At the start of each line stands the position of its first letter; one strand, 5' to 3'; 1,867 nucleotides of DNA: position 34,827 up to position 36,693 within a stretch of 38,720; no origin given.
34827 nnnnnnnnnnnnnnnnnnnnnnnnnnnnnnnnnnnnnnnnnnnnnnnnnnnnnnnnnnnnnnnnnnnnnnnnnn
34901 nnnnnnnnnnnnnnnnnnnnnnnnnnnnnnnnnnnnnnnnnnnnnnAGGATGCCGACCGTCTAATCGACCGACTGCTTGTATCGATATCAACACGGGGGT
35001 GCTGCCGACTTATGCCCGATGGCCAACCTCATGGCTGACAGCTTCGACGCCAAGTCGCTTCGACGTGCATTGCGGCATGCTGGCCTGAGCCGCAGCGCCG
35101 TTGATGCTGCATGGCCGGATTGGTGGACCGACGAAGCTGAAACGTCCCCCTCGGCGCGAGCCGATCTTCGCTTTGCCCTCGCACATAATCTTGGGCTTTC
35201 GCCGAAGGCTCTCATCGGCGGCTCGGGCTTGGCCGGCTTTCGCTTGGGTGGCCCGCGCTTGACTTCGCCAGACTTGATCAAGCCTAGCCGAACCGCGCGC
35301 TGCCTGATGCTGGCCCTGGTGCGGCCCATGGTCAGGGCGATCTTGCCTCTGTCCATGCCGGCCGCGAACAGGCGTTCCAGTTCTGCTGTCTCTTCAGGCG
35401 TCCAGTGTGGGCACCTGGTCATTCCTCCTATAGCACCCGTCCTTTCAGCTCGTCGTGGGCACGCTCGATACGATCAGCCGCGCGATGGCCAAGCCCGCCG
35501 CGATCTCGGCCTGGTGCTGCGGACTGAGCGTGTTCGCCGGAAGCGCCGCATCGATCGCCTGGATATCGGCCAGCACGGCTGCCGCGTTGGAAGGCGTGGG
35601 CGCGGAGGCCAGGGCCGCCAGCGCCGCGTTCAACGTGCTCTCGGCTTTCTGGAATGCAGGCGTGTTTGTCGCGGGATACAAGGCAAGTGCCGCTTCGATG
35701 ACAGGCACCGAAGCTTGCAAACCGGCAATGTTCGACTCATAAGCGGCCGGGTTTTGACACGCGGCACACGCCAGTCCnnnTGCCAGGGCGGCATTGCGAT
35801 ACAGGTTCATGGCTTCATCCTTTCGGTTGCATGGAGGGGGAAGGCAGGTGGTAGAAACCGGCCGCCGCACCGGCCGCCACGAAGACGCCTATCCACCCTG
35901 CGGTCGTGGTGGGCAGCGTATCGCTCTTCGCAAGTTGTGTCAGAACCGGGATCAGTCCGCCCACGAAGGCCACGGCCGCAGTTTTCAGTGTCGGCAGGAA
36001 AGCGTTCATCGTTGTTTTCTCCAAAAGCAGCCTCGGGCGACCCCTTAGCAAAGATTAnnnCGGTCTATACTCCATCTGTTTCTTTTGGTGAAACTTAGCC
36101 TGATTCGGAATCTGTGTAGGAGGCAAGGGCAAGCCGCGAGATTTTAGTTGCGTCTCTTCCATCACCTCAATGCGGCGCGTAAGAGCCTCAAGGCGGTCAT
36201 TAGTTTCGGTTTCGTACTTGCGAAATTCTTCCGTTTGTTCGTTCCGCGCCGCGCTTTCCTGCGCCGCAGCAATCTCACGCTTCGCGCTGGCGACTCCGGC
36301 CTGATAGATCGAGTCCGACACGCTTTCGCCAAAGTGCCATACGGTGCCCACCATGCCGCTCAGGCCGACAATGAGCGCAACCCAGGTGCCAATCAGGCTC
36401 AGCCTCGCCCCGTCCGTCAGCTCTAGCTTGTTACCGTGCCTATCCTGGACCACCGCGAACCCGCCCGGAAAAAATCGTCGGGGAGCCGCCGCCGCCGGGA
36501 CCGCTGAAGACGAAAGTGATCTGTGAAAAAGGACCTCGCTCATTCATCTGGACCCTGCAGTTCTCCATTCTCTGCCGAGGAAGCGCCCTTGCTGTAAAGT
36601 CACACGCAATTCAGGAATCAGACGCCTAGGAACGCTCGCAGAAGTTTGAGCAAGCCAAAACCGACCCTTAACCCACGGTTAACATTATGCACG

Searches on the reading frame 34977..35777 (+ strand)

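Call 43: search_protein_families(library=phrogs, proteins=[window:34977-35777:+], max_evalue=0.001)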
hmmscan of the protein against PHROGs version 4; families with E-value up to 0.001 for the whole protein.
window:34977-35777:+ (267 aa): 1 family
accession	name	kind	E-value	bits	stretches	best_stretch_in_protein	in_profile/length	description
phrog_18577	-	unknown function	2.8e-05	24.5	1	30-93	12-75/332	-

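Call 48: search_protein_families(library=pfam, proteins=[window:34977-35777:+], max_evalue=0.1)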
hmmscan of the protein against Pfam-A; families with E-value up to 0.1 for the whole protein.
window:34977-35777:+ (267 aa): 0 families

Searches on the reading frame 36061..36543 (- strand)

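Call 43: search_protein_families(library=phrogs, proteins=[window:36061-36543:-], max_evalue=0.001)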
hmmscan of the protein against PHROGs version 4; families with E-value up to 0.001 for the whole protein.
window:36061-36543:- (161 aa): 1 family
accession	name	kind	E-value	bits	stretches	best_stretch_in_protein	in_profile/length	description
phrog_4297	-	lysis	0.00029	21.9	1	51-119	15-80/130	Rz-like spanin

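Call 49: search_protein_families(library=pfam, proteins=[window:36061-36543:-], max_evalue=0.1)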
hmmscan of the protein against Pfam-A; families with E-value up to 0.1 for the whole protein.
window:36061-36543:- (161 aa): 0 families
